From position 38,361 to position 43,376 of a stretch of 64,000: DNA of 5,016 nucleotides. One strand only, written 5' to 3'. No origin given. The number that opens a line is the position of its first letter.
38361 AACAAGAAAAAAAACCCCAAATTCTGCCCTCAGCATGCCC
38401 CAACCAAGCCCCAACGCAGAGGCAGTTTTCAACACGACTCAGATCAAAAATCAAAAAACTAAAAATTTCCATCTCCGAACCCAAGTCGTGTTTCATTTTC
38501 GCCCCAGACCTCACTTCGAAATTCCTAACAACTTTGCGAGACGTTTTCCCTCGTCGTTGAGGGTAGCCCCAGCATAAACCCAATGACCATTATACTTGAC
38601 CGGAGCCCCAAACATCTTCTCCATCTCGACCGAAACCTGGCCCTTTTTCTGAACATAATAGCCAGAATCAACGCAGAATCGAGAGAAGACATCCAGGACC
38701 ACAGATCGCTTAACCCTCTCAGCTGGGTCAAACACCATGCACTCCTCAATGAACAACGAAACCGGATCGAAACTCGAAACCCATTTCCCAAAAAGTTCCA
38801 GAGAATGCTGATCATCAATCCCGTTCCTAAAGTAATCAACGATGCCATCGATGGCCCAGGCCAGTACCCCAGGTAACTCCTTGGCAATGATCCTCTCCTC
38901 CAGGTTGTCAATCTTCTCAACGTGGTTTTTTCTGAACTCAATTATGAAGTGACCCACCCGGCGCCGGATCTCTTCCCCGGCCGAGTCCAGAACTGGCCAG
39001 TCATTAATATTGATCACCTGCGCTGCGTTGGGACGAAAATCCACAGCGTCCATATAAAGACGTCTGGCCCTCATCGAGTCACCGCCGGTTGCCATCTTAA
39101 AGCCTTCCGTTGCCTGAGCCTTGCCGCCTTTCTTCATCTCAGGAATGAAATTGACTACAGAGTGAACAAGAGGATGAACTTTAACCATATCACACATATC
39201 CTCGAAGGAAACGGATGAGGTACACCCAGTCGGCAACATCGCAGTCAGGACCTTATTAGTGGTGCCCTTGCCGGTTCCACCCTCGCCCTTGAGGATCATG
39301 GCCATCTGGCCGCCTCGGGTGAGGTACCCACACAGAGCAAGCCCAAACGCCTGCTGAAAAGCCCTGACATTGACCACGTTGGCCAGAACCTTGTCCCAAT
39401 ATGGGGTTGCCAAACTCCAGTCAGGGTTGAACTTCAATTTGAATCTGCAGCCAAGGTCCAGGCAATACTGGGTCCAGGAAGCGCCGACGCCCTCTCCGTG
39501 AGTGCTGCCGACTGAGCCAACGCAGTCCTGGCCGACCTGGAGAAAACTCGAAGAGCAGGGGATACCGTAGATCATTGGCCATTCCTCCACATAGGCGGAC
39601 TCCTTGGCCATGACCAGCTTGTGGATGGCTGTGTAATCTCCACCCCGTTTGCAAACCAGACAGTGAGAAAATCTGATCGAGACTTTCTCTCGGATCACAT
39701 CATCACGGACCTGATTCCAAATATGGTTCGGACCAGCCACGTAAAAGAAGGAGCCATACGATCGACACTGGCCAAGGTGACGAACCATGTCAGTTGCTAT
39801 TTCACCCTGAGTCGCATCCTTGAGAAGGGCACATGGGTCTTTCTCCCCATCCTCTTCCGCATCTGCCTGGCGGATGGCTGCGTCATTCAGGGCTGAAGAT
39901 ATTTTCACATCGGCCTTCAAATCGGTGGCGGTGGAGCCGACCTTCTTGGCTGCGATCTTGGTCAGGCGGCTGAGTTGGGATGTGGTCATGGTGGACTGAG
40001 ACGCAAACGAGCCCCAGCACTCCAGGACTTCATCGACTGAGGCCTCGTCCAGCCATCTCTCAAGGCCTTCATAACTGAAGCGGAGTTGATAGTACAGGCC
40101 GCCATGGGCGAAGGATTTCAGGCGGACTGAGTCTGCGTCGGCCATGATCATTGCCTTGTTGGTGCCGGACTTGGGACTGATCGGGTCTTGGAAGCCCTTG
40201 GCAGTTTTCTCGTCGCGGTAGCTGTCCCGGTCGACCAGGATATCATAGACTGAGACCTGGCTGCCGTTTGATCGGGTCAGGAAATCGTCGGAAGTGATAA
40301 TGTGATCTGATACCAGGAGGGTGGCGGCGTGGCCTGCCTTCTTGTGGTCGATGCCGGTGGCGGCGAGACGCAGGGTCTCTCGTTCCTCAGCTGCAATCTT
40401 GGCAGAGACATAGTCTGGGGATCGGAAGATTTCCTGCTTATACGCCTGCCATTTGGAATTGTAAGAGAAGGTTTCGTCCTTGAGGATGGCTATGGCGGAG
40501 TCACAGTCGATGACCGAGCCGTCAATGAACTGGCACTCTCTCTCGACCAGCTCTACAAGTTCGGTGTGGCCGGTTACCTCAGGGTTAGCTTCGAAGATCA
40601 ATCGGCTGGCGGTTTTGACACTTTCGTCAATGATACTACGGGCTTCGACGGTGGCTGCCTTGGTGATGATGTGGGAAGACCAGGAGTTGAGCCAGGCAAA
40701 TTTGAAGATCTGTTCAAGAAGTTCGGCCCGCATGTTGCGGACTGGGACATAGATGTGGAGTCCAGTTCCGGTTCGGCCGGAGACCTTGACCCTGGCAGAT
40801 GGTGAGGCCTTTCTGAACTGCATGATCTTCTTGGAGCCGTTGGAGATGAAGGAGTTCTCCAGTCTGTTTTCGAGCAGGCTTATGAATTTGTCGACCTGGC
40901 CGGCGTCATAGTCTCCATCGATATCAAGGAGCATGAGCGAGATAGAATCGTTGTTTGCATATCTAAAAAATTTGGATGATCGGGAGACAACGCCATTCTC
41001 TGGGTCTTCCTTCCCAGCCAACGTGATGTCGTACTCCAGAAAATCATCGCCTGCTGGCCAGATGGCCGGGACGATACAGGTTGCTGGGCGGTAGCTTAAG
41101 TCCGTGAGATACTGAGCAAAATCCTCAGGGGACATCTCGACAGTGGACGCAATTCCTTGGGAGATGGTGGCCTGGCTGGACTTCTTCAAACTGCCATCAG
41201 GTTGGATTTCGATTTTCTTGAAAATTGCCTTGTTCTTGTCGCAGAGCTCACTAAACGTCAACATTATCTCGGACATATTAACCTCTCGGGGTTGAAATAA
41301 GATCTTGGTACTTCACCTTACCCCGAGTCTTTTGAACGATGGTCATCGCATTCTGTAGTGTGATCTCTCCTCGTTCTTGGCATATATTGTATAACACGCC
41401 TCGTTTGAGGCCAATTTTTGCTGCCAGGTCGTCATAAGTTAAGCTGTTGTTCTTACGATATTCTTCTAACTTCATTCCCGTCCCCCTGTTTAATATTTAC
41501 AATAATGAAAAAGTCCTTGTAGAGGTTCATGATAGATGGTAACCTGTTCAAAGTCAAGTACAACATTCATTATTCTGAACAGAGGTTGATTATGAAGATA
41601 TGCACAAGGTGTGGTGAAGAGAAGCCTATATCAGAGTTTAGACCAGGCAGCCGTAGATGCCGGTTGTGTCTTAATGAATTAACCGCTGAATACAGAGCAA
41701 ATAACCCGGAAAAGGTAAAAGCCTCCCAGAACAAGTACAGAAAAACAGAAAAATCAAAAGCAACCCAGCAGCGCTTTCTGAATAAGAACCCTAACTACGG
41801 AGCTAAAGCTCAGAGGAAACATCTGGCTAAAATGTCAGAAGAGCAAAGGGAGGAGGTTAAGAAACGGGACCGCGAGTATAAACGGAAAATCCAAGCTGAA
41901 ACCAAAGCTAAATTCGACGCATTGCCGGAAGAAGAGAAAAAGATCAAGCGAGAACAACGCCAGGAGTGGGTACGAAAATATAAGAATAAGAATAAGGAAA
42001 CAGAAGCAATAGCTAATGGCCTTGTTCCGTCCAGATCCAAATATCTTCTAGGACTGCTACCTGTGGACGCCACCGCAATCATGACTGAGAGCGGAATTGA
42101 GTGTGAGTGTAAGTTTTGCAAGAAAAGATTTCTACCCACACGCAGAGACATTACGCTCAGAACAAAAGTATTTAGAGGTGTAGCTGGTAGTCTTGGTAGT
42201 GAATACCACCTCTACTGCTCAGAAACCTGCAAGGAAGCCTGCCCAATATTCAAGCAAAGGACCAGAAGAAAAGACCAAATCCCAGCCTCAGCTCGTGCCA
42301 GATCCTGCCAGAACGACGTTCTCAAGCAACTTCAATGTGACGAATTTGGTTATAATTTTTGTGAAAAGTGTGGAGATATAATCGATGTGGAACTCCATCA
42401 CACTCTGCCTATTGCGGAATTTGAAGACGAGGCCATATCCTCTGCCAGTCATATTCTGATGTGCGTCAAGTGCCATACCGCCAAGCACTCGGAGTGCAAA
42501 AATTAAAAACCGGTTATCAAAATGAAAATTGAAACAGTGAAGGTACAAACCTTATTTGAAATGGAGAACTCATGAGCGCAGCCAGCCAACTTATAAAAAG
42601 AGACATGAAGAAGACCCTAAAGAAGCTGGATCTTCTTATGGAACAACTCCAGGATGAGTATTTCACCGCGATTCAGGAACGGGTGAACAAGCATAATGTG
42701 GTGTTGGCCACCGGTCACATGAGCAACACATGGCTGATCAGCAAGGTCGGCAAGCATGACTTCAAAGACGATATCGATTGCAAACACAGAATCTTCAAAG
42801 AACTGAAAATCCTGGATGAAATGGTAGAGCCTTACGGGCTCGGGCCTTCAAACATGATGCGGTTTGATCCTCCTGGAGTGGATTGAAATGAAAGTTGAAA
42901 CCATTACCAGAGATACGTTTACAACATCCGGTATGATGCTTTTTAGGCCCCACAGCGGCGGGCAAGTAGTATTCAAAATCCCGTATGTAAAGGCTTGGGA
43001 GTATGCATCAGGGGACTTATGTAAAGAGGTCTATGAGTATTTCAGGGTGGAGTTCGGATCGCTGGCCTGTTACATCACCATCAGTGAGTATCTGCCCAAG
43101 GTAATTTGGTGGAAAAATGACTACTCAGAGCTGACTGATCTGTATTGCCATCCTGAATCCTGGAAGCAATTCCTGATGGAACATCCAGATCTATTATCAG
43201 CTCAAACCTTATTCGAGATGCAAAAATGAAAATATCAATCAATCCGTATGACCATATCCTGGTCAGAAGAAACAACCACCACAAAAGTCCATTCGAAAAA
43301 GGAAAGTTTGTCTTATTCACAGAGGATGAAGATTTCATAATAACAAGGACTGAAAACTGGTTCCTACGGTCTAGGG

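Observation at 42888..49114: Tandem array of 22 small paralogues with variable cores and a constant C-terminal helix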

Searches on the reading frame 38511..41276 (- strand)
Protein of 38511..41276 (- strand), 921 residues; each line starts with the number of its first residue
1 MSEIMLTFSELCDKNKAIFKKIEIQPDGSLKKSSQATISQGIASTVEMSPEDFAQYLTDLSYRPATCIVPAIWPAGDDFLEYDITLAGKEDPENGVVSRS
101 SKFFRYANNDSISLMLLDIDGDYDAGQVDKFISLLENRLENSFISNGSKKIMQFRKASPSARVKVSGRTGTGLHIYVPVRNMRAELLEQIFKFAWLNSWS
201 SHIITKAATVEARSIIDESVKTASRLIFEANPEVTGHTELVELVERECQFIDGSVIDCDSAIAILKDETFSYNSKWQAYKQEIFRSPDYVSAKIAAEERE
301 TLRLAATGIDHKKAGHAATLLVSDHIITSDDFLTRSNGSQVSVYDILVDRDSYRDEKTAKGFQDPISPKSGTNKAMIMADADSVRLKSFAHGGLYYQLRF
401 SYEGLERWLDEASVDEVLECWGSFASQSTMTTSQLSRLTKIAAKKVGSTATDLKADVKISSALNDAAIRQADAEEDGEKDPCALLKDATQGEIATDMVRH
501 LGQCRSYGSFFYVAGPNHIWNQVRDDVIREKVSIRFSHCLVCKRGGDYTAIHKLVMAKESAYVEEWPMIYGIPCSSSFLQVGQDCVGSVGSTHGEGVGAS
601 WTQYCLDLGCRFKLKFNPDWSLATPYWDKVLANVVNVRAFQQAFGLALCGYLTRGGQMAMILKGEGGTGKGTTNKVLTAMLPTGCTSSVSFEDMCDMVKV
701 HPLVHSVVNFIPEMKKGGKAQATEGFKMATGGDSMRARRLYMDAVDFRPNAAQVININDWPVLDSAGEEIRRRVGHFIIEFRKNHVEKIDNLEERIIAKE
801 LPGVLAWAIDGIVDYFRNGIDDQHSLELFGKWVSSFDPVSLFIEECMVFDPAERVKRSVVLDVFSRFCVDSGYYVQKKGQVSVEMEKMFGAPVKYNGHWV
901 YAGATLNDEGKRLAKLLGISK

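Call 12: search_protein_families(library=pfam, proteins=[window:38511-41276:-], max_evalue=0.01)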
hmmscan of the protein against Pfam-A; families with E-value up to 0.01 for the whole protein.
window:38511-41276:- (921 aa): 1 family
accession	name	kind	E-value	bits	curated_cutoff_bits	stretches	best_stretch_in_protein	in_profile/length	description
PF19263.5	DUF5906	-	2.9e-08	34.8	27.6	1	662-772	1-113/114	Family of unknown function (DUF5906)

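Call 16: search_protein_families(library=phrogs, proteins=[window:38511-41276:-], max_evalue=0.001)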
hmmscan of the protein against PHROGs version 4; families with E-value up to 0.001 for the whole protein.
window:38511-41276:- (921 aa): 10 families
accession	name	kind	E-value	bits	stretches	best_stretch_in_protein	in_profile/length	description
phrog_1156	-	DNA, RNA and nucleotide metabolism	5.5e-33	115.5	1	624-912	522-831/855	DNA primase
phrog_1829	-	DNA, RNA and nucleotide metabolism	4.2e-32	112.2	1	639-911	488-760/772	DNA primase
phrog_6088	-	DNA, RNA and nucleotide metabolism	5.9e-29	102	1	612-878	460-735/772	DNA primase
phrog_2478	-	DNA, RNA and nucleotide metabolism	2.8e-26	92.9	1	622-910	544-844/854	DNA polymerase/primase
phrog_864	-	DNA, RNA and nucleotide metabolism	3.2e-26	93.1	1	617-889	323-600/1064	DNA primase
phrog_16593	-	DNA, RNA and nucleotide metabolism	1.5e-15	57.6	1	7-235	4-222/823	DNA primase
phrog_7601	-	unknown function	4e-11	43.9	1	658-888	21-253/289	-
phrog_16950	-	DNA, RNA and nucleotide metabolism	6.9e-11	41.8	1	641-888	545-809/843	DNA primase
phrog_16213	-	DNA, RNA and nucleotide metabolism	1.9e-05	24.2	1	657-815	396-552/732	DNA primase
phrog_1883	-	DNA, RNA and nucleotide metabolism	3.6e-05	23.3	1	712-888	551-729/756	DNA helicase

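Call 46: find_related_loci(query=window:38514-41276:-, collection=viral_contigs, flank=10000)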
Query window:38514-41276:- (921 aa) in viral_contigs; peptide patterns used: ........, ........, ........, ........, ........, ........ (x = any residue, [..] = any of these).
No stretch of DNA in the collection matches any of the patterns.

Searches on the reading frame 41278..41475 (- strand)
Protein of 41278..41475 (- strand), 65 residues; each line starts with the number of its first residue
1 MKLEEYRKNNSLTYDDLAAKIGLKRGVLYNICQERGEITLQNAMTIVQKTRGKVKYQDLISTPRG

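Call 82: search_protein_families(library=pfam, proteins=[window:41278-41475:-], max_evalue=0.001)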
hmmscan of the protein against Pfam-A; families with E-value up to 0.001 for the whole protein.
window:41278-41475:- (65 aa): 2 families
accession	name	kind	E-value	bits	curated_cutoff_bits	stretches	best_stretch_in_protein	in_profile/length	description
PF01381.28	HTH_3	-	3.7e-06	27.3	23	1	3-48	1-46/55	Helix-turn-helix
PF13443.12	HTH_26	-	0.00065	20.3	22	1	2-46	1-46/63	Cro/C1-type HTH DNA-binding domain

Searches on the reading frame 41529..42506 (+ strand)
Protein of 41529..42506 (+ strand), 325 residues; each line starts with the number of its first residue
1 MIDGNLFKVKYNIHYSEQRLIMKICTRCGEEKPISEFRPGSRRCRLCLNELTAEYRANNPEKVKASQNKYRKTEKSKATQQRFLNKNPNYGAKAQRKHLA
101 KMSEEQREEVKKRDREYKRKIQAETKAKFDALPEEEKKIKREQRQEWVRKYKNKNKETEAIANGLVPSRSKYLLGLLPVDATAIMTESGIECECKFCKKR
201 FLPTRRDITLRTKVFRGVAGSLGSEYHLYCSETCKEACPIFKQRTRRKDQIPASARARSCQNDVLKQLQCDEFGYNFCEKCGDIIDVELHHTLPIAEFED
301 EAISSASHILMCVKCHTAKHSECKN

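Call 12: search_protein_families(library=pfam, proteins=[window:41529-42506:+], max_evalue=0.01)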
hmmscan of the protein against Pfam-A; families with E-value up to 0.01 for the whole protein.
window:41529-42506:+ (325 aa): 1 family
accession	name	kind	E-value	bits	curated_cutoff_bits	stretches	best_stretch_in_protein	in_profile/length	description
PF05262.16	Borrelia_P83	-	0.0059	15.6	33.6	1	60-163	233-335/489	Borrelia P83/100 protein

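Call 16: search_protein_families(library=phrogs, proteins=[window:41529-42506:+], max_evalue=0.001)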
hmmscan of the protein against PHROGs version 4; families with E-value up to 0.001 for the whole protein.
window:41529-42506:+ (325 aa): 2 families
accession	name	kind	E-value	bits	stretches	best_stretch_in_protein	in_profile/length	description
phrog_2340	-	DNA, RNA and nucleotide metabolism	3.6e-06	28.2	1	22-109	8-104/171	endonuclease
phrog_2255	-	DNA, RNA and nucleotide metabolism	0.00037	21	0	10-72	41-109/211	HNH endonuclease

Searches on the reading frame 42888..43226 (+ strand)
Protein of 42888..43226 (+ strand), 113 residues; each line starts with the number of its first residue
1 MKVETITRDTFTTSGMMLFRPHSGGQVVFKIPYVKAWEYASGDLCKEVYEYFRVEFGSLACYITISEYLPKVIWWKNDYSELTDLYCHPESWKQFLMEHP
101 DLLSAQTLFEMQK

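Call 5: search_protein_families(library=pfam, alignment_id=A1, max_evalue=1)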
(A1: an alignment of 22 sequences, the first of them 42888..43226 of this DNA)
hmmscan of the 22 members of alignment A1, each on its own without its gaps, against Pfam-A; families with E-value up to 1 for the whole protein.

A. member 1, window:42888-43226:+ (113 aa): 1 family
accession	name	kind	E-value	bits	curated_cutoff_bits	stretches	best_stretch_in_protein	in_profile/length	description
PF04307.19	YdjM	-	0.17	11.8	29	1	9-44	106-141/176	YdjM inner membrane protein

B. families by the number of members that match (of 22 scanned): 10 families
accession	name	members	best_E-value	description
PF23770.1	Beta-prop_RIG_1st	1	0.082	RIG first beta-propeller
PF02120.21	Flg_hook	1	0.1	Flagellar hook-length control protein FliK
PF20882.2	Sos7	1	0.1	Kinetochore protein Sos7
PF18561.7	Regnase_1_C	1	0.11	Endoribonuclease Regnase 1/ ZC3H12 C-terminal domain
PF03259.23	Robl_LC7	1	0.12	Roadblock/LC7 domain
PF02201.23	SWIB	1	0.14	SWIB/MDM2 domain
PF20268.4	SBDS_C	1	0.16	SBDS protein, C-terminal domain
PF04307.19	YdjM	1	0.17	YdjM inner membrane protein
PF08388.16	GIIM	1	0.2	Group II intron, maturase-specific domain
PF02803.24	Thiolase_C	1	0.26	Thiolase, C-terminal domain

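Call 6: search_protein_families(library=phrogs, alignment_id=A1, max_evalue=0.01)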
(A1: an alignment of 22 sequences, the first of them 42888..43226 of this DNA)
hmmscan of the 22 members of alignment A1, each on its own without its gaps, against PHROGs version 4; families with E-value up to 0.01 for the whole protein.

A. member 1, window:42888-43226:+ (113 aa): 0 families

B. families by the number of members that match (of 22 scanned): 0 families

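Call 18: search_protein_representatives(alignment_id=A1)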
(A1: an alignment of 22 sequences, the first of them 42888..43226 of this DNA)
Query: 22 sequences, 86 profile positions. Proteins with E-value up to 0.001 (for the whole library): 24; up to 1e-10: 18; up to 1e-30: 0. The best 24 are listed.
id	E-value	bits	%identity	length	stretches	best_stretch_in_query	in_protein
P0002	8.1e-17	78.0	-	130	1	7-84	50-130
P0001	1.4e-15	74.0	-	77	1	7-84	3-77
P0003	2.3e-15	73.3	-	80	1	2-85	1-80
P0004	4.7e-15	72.3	-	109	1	5-85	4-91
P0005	6.3e-15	71.9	-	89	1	2-85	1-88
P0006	7.3e-15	71.7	-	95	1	8-85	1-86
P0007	7.3e-15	71.7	-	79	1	8-85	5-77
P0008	1.2e-14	71.0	-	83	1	6-85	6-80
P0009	1.3e-14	70.9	-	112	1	2-85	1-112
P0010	2.2e-14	70.2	-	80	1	2-83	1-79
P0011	3.9e-14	69.4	-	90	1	2-85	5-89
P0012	4.1e-14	69.3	-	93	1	8-85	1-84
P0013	3.3e-13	66.4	-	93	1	8-85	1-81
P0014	2.3e-12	63.7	-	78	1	2-84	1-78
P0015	7.2e-12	62.1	-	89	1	2-85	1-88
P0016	1.0e-11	61.7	-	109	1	5-83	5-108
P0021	1.3e-07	48.4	-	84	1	7-84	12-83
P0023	4.9e-05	40.2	-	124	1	7-84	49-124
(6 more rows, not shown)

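Call 20: find_encoding_contigs(protein=P0023, flank=10000, max_places=6)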
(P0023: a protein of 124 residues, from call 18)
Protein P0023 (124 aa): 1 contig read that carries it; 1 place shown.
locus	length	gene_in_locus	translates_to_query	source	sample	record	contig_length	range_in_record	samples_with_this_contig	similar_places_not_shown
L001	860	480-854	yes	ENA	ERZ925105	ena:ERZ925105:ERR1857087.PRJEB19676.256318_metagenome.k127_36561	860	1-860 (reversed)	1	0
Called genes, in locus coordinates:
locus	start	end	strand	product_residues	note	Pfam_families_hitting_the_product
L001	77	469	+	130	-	-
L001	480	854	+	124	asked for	-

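Call 21: find_encoding_contigs(protein=P0016, flank=10000, max_places=6)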
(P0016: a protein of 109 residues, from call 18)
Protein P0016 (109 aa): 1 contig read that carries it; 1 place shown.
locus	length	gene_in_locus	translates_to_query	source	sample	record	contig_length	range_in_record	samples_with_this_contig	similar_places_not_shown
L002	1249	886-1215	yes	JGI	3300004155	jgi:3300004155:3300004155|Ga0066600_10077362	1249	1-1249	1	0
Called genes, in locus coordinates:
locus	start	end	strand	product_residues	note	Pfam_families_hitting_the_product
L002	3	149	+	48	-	?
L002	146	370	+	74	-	-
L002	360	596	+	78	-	-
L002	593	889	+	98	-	-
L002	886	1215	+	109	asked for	-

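Call 50: find_encoding_contigs(protein=P0021, flank=10000, max_places=6)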
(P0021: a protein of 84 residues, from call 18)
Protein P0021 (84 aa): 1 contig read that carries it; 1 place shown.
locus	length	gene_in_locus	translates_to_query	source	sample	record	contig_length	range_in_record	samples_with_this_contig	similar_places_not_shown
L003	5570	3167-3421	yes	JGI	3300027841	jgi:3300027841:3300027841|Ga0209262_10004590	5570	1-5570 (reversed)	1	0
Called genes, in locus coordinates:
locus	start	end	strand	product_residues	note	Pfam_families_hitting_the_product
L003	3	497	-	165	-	?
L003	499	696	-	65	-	PF01381:HTH_3 (weak)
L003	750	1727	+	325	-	-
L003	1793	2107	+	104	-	-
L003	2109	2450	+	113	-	-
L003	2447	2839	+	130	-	-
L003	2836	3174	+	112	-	-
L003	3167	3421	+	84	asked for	-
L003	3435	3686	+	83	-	-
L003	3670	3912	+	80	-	-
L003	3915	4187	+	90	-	-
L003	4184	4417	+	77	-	-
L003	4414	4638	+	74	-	-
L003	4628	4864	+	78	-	-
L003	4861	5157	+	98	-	-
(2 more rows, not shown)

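Call 75: predict_structure(alignment_id=A5)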
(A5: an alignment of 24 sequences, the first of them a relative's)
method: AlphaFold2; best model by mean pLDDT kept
length: 130 residues; sequences in the alignment: 24
mean_pLDDT: 59.6   pTM: 0.52
mean pLDDT of the five models: 59.6, 58.7, 56.7, 55.7, 54.8
residues with pLDDT >= 90: 25; 70-90: 18; 50-70: 27; < 50: 60
segments of 3 or more residues with pLDDT < 50: 1-10, 12-33, 46-48, 72-94
pLDDT, mean of each block of 10 residues (from residue 1): 44 44 39 51 51 87 73 37 30 51 79 95 93
secondary structure, 60 per line:
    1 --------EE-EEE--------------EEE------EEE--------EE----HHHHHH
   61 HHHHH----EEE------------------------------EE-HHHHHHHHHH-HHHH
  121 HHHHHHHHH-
elements in order: E12-14 E29-31 E38-40 H55-65 E70-72 H106-115 H117-129

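Call 76: find_encoding_contigs(protein=P0005, flank=10000, max_places=8)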
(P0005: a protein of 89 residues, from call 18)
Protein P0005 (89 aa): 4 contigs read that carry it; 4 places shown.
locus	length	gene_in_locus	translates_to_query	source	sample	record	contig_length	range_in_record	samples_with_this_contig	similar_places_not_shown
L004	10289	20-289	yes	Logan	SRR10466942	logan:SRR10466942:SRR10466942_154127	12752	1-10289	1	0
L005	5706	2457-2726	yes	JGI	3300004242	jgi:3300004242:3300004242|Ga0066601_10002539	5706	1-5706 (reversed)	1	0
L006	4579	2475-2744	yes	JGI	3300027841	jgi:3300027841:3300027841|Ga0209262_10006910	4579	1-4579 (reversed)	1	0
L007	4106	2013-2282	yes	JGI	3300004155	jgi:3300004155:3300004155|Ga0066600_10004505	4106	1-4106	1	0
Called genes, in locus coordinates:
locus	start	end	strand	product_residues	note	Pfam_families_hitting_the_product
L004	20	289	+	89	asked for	-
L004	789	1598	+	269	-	-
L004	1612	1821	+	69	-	-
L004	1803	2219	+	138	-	-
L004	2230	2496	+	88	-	-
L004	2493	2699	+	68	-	-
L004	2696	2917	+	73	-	-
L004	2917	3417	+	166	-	-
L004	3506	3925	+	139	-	-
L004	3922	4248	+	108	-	-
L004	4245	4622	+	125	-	-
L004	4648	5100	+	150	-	-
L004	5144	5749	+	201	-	-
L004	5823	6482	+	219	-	PF01464:SLT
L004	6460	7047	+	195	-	PF18757:Nmad5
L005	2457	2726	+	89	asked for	-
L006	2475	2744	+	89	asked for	-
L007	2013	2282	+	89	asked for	-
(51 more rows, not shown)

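Call 77: find_encoding_contigs(protein=P0007, flank=10000, max_places=8)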
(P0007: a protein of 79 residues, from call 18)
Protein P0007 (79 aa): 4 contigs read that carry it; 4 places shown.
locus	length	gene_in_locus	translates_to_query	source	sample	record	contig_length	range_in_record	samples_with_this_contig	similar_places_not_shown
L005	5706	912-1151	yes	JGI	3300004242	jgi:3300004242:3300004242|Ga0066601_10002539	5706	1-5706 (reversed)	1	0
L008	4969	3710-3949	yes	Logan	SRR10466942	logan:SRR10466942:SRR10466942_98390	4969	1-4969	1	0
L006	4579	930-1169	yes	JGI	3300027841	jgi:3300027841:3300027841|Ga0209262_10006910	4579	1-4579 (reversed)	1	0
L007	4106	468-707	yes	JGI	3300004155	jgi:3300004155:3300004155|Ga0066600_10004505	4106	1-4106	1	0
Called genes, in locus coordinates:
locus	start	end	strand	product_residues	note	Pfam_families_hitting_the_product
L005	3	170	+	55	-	?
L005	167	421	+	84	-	-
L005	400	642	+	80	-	-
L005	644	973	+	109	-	-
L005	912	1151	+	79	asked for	-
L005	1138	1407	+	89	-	-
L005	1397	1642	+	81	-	-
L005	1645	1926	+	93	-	-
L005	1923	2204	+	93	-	-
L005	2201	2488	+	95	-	-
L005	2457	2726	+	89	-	-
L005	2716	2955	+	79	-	-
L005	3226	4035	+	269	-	-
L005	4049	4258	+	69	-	-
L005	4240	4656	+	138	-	-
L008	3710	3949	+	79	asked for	-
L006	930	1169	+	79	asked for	-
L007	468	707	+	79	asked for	-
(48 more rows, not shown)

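Call 85: find_homologous_proteins(query=P0023, max_evalue=0.01)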
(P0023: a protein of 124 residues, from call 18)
Query P0023 (124 aa): 2 proteins with E <= 0.01 among 7 candidates.
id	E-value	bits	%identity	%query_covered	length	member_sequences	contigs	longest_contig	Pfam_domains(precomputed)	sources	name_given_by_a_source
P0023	2.3e-79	282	100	100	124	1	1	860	-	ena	-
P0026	2.9e-31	126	56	100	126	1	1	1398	-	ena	-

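Call 86: find_encoding_contigs(protein=P0026, flank=10000)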
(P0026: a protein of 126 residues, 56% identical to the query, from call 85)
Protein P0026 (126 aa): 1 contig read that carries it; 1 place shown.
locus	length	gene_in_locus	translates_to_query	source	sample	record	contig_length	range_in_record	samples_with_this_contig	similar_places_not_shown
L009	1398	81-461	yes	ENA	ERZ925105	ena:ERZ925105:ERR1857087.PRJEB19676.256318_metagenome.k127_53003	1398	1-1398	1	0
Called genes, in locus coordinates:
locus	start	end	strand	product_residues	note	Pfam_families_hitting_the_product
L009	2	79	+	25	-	?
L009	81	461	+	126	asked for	-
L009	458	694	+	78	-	-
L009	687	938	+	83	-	-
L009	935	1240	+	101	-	-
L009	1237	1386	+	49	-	-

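Call 99: search_dna_similar(query=P0002, collection=phages, mode=protein, max_evalue=1, max_rows=10)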
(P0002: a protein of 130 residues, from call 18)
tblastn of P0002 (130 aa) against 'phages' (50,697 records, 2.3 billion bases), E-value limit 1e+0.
No match.
